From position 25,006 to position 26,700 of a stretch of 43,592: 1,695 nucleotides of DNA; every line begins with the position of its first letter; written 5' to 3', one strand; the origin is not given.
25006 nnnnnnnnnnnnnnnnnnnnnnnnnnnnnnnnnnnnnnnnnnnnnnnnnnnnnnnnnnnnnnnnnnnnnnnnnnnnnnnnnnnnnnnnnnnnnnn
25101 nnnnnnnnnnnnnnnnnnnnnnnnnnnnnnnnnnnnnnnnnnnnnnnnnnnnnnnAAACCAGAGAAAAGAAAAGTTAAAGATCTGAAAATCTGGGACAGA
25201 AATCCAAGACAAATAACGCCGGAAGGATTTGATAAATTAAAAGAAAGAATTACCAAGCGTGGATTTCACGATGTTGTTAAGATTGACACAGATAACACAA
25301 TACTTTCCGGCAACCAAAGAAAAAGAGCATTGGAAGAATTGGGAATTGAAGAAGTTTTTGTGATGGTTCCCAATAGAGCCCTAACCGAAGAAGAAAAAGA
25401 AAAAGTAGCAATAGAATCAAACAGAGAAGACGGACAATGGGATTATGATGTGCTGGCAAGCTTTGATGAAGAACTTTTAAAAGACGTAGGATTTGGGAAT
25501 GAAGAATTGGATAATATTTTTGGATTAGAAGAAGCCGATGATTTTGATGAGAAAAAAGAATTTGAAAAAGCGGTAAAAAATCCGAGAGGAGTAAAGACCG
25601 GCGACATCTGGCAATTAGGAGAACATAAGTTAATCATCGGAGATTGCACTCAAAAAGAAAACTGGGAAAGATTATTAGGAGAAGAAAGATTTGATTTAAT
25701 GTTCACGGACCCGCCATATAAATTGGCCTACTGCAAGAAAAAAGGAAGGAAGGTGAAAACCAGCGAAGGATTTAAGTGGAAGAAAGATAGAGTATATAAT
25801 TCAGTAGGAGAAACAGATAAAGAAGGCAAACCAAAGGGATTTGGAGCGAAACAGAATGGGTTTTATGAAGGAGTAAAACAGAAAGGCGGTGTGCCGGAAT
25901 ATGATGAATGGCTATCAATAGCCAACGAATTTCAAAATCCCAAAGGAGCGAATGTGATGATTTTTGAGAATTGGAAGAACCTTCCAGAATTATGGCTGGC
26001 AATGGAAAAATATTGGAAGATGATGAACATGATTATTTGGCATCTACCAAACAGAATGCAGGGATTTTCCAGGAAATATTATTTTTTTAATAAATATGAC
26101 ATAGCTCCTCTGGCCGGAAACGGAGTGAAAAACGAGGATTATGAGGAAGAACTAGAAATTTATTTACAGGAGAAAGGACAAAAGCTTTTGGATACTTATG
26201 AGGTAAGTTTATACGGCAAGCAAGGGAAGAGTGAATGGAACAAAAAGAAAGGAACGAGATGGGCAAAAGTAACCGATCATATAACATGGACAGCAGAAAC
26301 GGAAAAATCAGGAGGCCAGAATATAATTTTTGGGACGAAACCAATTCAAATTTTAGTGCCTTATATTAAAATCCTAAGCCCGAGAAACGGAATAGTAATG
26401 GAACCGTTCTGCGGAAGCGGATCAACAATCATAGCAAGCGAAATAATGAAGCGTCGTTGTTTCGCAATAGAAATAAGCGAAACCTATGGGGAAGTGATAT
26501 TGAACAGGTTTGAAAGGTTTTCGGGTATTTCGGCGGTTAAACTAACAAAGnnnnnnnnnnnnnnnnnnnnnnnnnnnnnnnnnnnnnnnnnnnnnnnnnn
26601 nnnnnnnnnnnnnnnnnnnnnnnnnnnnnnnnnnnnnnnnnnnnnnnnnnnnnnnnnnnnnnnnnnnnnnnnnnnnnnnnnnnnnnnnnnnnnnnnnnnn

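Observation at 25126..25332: In-frame TAG at codon 10 of the ParB-domain DNA methyltransferase, upstream of its conserved ParB motifs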

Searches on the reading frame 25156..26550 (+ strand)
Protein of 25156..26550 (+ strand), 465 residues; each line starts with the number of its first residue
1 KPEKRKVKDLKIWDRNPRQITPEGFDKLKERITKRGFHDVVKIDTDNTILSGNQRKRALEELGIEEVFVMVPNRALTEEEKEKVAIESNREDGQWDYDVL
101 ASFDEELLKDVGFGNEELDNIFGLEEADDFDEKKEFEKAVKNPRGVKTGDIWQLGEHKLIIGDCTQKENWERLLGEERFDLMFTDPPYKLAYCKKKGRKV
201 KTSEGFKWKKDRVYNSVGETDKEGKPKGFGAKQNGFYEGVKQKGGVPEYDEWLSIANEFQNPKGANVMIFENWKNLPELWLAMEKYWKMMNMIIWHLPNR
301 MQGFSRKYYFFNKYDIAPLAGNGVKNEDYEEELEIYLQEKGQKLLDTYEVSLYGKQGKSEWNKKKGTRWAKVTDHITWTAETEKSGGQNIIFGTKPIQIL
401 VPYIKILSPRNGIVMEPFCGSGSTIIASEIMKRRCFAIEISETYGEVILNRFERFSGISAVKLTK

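Call 7: search_protein_families(library=pfam, proteins=[window:25156-26550:+], max_evalue=0.01)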
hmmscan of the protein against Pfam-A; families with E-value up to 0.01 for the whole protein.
window:25156-26550:+ (465 aa): 4 families
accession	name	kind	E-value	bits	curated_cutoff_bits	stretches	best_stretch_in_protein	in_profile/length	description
PF01555.25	N6_N4_Mtase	-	3.9e-16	60.1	26.7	1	180-448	2-219/221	DNA methylase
PF02086.21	MethyltransfD12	-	0.0034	17.6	22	0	400-427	8-37/253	D12 class N6 adenine-specific DNA methyltransferase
PF01170.24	UPF0020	-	0.0085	16.2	22.3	0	414-445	32-63/197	RMKL-like, methyltransferase domain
PF03602.21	Cons_hypoth95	-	0.0088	16.2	24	0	166-204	100-140/182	Conserved hypothetical protein 95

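Call 12: find_homologous_proteins(query=window:25156-26550:+)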
Query window:25156-26550:+ (465 aa): 3182 proteins with E <= 0.001 among 8000 candidates; the best 120 are listed.
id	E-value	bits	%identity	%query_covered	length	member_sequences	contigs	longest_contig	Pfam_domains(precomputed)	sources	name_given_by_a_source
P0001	2.3e-276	935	100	88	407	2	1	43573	PF01555.25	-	-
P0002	8.1e-223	758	71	99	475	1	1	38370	PF01555.25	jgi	jgi:site-specific DNA-methyltransferase (adenine-specific)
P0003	4.8e-204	696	65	99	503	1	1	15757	PF01555.25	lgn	-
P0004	5.3e-202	690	65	98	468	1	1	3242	PF02195.27,PF01555.25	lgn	-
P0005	8.5e-202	689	66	99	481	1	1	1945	PF01555.25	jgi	jgi:DNA modification methylase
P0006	8.0e-196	669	64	99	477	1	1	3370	PF01555.25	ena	-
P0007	3.3e-194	664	65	98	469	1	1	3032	PF02195.27,PF01555.25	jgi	jgi:DNA modification methylase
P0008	1.4e-193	662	63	99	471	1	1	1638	PF01555.25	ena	-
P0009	1.4e-193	662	63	99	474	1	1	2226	PF02195.27,PF01555.25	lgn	-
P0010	4.1e-193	660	63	99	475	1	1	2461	PF01555.25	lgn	-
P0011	2.6e-192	658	64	99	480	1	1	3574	PF01555.25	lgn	-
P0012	5.7e-192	657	64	99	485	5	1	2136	PF01555.25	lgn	-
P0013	1.6e-191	655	63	99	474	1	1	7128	PF01555.25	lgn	-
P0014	1.0e-190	653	62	100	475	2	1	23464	PF01555.25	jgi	-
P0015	1.2e-190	652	61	100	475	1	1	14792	PF01555.25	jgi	jgi:DNA modification methylase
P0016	5.0e-190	650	63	99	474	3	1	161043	PF01555.25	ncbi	-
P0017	1.1e-189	649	63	100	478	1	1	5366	PF01555.25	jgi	jgi:DNA modification methylase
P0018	1.5e-189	649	66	99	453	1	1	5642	PF01555.25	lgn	-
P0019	4.2e-188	644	62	100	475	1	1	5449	PF01555.25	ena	-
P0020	5.2e-188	644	62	98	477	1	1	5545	PF03602.22,PF02195.27,PF01555.25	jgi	jgi:DNA modification methylase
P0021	5.5e-188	644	61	99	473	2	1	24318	PF01555.25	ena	-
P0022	7.0e-188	643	64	99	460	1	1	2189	PF01555.25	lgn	-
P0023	8.1e-188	643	61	100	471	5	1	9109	PF01555.25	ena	-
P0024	3.2e-187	641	62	100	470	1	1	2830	PF01555.25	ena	-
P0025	4.2e-187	641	61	100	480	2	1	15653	PF01555.25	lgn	-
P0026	5.8e-187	640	62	100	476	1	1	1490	PF01555.25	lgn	-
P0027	1.4e-186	639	61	98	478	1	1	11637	PF01555.25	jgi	-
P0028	5.0e-186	637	61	100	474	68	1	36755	PF01555.25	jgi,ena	-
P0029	5.3e-186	637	61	100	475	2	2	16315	PF01555.25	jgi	-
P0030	6.8e-186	637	61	99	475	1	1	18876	PF01555.25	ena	-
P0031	2.8e-185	635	62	100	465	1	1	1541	PF01555.25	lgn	-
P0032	5.1e-185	634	59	99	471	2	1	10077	PF01555.25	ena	-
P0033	5.4e-185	634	62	100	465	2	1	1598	PF01555.25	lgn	-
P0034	1.1e-184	633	60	99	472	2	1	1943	PF02195.27,PF01555.25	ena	-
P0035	2.6e-184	631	61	99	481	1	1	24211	PF01555.25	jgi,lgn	jgi:DNA modification methylase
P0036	2.8e-183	628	63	99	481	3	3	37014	PF01555.25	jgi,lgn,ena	-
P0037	9.6e-183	626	61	98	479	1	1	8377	PF02195.27,PF01555.25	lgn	-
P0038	2.1e-182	625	61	99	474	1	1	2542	PF01555.25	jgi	-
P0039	2.1e-182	625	63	100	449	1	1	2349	PF01555.25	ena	-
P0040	8.0e-182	623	61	100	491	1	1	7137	PF01555.25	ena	-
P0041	9.5e-182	623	64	91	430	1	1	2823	PF01555.25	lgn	-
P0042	2.1e-181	622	62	99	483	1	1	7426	PF01555.25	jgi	-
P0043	5.2e-181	621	63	99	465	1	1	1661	PF01555.25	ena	-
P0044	1.7e-180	619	65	97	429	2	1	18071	PF01555.25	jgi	-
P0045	3.1e-180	618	61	99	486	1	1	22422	PF01555.25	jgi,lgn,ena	-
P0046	4.7e-180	617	60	99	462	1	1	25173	PF01555.25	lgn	-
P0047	5.2e-179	614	60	98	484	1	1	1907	PF02195.27,PF01555.25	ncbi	-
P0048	2.8e-178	611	60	98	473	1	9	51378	PF02195.27,PF01555.25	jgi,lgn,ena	-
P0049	3.4e-178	611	60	96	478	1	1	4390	PF02195.27,PF01555.25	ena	-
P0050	4.7e-178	611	61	99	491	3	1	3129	PF02195.27,PF01555.25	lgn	-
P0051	4.9e-178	611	59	100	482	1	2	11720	PF01555.25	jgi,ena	-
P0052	5.1e-178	611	59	99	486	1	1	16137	PF01555.25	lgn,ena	-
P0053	5.2e-178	611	59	100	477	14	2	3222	PF01555.25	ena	-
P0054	6.2e-178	610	61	100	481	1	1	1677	PF01555.25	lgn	-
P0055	7.3e-178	610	59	98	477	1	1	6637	PF02195.27,PF01555.25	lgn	-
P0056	9.1e-178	610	59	98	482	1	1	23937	PF02195.27,PF01555.25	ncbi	-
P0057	1.3e-177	609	60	98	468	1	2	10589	PF02195.27,PF01555.25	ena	-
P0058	4.1e-177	608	59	98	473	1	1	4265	PF03602.22,PF02195.27,PF01555.25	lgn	-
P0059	4.4e-177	608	60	99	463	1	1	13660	PF01555.25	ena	-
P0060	4.7e-176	604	58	99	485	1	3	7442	PF01555.25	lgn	-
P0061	5.4e-176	604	61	100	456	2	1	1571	PF01555.25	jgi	-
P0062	2.1e-175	602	58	98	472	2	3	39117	PF02195.27,PF01555.25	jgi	-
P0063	2.1e-175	602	59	100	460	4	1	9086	PF01555.25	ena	-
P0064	6.5e-175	600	59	96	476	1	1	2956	PF02195.27,PF01555.25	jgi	-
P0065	1.7e-174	599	61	99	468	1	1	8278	PF02195.27,PF01555.25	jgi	-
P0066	1.9e-174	599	59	98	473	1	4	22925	PF02195.27,PF01555.25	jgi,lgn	-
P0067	2.0e-174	599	61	100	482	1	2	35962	PF01555.25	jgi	-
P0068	2.6e-174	598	59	99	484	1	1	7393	PF01555.25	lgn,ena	-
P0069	4.4e-174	598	59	96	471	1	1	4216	PF02195.27,PF01555.25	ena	-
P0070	1.2e-173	596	60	98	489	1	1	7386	PF02195.27,PF01555.25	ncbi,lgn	-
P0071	1.6e-173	596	59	98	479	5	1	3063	PF02195.27,PF01555.25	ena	-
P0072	1.8e-173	596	60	98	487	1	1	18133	PF02195.27,PF01555.25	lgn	-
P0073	4.1e-173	594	59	98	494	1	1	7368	PF02195.27,PF01555.25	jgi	jgi:DNA modification methylase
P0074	6.6e-173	594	60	99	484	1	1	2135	PF02195.27,PF01555.25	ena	-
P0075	7.6e-173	594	57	100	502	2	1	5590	PF01555.25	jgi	jgi:DNA modification methylase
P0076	9.1e-173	593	59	99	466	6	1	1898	PF02195.27,PF01555.25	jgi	jgi:DNA modification methylase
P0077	2.2e-172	592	59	99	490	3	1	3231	PF01555.25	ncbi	-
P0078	2.7e-172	592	60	99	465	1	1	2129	PF01555.25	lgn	-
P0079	3.2e-172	592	57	100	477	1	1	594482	PF01555.25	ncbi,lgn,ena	-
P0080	4.1e-172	591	61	100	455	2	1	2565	PF02195.27,PF01555.25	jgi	-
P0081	1.0e-171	590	59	98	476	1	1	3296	PF01555.25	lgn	-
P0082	1.7e-171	589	57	99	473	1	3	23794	PF01555.25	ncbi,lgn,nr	ncbi:MAG TPA: hypothetical protein ENI52_03935 [Thermoplasmata archaeon]|nr:hypothetical protein [Th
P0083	3.4e-171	588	60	100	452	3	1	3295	PF01555.25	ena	-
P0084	3.5e-171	588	59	96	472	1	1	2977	PF02195.27,PF01555.25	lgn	-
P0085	3.9e-171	588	57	99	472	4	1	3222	PF01555.25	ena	-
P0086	1.1e-170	587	58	99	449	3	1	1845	PF01555.25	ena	-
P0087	1.3e-170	586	57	98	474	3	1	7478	PF02195.27,PF01555.25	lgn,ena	-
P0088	2.9e-170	585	58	100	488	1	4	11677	PF01555.25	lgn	-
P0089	5.9e-170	584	57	98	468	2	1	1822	PF02195.27,PF01555.25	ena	-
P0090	1.2e-169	583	58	98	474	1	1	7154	PF01555.25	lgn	-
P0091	1.6e-169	583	61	98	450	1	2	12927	PF02195.27,PF01555.25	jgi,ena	-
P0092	1.7e-169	583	59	98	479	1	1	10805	PF02195.27,PF01555.25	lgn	-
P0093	1.9e-169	582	58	100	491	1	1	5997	PF02195.27,PF01555.25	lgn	-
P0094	6.5e-169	581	58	99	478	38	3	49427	PF02195.27,PF01555.25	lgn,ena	-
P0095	6.6e-169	581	55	100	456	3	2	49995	PF01555.25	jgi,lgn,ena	-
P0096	8.6e-169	580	56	99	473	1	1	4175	PF01555.25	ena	-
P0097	2.0e-168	579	57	98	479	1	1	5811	PF02195.27,PF01555.25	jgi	-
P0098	3.2e-168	578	58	99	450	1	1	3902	PF01555.25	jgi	-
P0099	1.2e-167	576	58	98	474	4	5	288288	PF02195.27,PF01555.25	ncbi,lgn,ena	-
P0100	3.2e-167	575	58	98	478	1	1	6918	PF02195.27,PF01555.25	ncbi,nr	ncbi:MAG: DNA methyltransferase [Candidatus Aerophobetes bacterium]|nr:DNA methyltransferase [Candid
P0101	4.9e-167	574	57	100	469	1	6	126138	PF01555.25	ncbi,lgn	-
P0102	8.2e-167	574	58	96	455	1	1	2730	PF02195.27,PF01555.25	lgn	-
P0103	1.5e-166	573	58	98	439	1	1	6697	PF02195.27,PF01555.25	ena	-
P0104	2.9e-166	572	57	98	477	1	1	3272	PF02195.27,PF01555.25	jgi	jgi:DNA modification methylase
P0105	3.1e-166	572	57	99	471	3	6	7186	PF02195.27,PF01555.25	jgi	-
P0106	6.3e-166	571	58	99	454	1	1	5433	PF01555.25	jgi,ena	-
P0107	1.6e-165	569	57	98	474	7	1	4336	PF02195.27,PF01555.25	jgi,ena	-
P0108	6.1e-165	568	65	83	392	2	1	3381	PF01555.25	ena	-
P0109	1.6e-164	566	57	99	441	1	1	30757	PF01555.25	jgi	-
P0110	3.2e-164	565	55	100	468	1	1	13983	PF01555.25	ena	-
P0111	8.1e-164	564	56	98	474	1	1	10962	PF02195.27,PF01555.25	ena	-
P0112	1.4e-163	563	56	99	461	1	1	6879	PF02195.27,PF01555.25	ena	-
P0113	3.2e-163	562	58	97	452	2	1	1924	PF02195.27,PF01555.25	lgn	-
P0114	6.2e-163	561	57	97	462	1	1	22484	PF01555.25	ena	-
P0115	7.1e-163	561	58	100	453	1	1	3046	PF01555.25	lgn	-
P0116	1.4e-162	560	57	99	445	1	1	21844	PF02195.27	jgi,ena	-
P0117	1.2e-161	557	57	100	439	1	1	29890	PF01555.25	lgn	-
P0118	1.6e-161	556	56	98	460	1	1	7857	PF02195.27,PF01555.25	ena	-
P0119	1.8e-161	556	55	99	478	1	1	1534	PF01555.25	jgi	-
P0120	1.9e-161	556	58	98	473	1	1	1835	PF02195.27,PF01555.25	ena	-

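Call 16: list_cluster_members(proteins=[P0001])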
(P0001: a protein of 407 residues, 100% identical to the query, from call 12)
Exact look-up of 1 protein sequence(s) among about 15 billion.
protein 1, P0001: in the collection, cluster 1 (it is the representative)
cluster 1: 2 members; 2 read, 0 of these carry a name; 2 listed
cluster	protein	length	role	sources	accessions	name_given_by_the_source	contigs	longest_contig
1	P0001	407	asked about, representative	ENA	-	-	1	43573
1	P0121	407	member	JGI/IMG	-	-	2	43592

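Call 17: find_encoding_contigs(protein=P0001, flank=3000, max_places=10)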
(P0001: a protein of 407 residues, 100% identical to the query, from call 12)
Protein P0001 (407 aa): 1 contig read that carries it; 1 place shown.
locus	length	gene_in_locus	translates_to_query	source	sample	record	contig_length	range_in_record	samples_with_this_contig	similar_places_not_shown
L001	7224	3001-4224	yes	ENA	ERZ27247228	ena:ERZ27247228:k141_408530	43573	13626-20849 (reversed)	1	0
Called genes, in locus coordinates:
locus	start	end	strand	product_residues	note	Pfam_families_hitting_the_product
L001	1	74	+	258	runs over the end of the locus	-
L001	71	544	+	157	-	-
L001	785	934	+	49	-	-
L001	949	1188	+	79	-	-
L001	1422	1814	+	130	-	PF06356:DUF1064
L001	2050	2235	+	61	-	-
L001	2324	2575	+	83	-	-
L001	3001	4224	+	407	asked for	PF01555:N6_N4_Mtase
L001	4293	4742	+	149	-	PF18932:DUF5681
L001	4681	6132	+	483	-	-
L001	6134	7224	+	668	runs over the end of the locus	-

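Call 19: find_encoding_contigs(protein=P0121, flank=3000, max_places=10)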
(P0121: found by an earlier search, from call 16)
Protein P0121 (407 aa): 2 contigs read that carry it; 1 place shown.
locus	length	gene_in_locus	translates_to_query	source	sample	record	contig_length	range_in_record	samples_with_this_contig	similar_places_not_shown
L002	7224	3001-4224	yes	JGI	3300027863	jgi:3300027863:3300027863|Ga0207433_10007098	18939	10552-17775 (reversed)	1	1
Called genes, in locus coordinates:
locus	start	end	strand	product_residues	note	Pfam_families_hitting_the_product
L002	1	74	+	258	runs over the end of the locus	-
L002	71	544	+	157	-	-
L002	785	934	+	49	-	-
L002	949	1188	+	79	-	-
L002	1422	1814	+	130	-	PF06356:DUF1064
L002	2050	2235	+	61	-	-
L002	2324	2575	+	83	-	-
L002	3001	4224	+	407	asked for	PF01555:N6_N4_Mtase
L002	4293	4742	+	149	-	PF18932:DUF5681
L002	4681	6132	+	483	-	-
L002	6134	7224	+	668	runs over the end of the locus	-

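Call 21: find_related_loci(query=window:25156-26550:+, collection=viral_contigs, flank=4000)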
Query window:25156-26550:+ (465 aa) in viral_contigs; peptide patterns used: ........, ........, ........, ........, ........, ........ (x = any residue, [..] = any of these).
14 stretches matched a pattern; 4 encode a relative of the query (tblastn E <= 1e-3); 4 distinct loci.
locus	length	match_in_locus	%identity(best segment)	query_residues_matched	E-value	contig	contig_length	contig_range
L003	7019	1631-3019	59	3-463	0e+0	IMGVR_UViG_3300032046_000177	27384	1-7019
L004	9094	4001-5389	61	3-465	0e+0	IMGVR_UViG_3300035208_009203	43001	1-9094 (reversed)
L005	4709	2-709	71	230-465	9e-111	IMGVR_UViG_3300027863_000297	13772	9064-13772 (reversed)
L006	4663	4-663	70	245-464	4e-103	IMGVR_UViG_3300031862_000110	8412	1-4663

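Call 22: find_encoding_contigs(protein=P0002, flank=4000, max_places=4)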
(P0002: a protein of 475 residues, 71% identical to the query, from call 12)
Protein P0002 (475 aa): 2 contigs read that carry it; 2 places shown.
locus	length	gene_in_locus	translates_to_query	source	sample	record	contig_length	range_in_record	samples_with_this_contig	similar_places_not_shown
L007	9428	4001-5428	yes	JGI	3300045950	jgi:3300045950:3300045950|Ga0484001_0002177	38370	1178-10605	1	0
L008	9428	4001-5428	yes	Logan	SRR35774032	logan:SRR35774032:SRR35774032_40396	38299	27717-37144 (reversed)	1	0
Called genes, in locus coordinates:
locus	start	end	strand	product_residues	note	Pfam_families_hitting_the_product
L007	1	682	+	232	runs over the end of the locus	-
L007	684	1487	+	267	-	-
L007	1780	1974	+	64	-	-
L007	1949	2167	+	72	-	-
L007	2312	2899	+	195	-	PF01555:N6_N4_Mtase (weak)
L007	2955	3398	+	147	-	PF24608:PDDEXK_15 (weak)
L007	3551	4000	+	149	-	-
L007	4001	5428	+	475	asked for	PF01555:N6_N4_Mtase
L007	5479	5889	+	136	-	-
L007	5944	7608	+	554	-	-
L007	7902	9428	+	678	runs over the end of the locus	-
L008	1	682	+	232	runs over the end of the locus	-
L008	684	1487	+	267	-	-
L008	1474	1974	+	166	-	-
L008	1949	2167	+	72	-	-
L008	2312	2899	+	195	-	PF01555:N6_N4_Mtase (weak)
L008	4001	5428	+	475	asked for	PF01555:N6_N4_Mtase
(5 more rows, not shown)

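Call 23: find_encoding_contigs(protein=P0005, flank=4000, max_places=4)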
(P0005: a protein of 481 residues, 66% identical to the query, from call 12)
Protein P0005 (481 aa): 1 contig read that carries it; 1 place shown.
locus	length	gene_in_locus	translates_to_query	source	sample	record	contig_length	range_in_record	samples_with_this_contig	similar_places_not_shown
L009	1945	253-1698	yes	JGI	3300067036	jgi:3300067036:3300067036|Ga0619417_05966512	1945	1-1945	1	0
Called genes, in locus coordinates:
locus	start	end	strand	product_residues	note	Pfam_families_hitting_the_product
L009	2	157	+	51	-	?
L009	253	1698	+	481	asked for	PF01555:N6_N4_Mtase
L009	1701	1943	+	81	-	?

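Call 24: find_encoding_contigs(protein=P0018, flank=4000, max_places=4)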
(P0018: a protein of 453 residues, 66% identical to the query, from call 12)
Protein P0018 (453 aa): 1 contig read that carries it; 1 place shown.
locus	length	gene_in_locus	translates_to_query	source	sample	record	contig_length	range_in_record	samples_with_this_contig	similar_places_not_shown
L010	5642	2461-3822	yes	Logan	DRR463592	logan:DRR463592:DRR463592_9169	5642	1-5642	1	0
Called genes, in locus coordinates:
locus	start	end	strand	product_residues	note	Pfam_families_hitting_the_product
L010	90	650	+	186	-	-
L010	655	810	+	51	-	-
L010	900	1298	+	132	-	PF05866:RusA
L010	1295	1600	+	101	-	PF13083:KH_KhpA-B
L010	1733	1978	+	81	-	-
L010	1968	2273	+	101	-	-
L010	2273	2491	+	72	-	-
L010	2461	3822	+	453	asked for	PF01555:N6_N4_Mtase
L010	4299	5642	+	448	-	?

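Call 28: search_protein_families(library=phrogs, proteins=[window:25156-26550:+], max_evalue=0.00001)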
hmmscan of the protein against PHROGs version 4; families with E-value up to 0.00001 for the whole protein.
window:25156-26550:+ (465 aa): 15 families
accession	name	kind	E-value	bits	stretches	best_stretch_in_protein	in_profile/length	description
phrog_498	-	other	2.4e-66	225.6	2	2-201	35-244/633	DNA methyltransferase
phrog_620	-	DNA, RNA and nucleotide metabolism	9.2e-24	85.7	1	2-142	9-149/217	ParB-like partition protein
phrog_67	-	other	7.1e-23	82.6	1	149-456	116-347/743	DNA methyltransferase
phrog_8071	-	DNA, RNA and nucleotide metabolism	1.3e-18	68.4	1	4-205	9-216/389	ParB-like partition protein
phrog_3008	-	other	6.6e-16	59.3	1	367-462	124-221/244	DNA methyltransferase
phrog_940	-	DNA, RNA and nucleotide metabolism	1.9e-15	58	1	3-152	7-152/388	nuclease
phrog_23085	-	unknown function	3.2e-12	47.3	1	355-460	13-113/138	-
phrog_723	-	DNA, RNA and nucleotide metabolism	4.7e-11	43.9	1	5-139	16-158/223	ParB-like partition protein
phrog_9353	-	unknown function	7.7e-11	43.3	1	8-137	17-153/245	-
phrog_7405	-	unknown function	2.3e-08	35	1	3-106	25-132/250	-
phrog_15396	-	DNA, RNA and nucleotide metabolism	4.2e-08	34.3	1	14-132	16-141/258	ParB-like partition nuclease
phrog_23148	-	unknown function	5.5e-08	34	1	382-452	75-146/165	-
phrog_930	-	DNA, RNA and nucleotide metabolism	1.8e-07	32.2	1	4-101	9-106/223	ParB-like partition protein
phrog_8769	-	other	2.5e-07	31.4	1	405-455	6-56/71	methyltransferase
phrog_5475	-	unknown function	1.2e-06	28.6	1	10-98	11-94/458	-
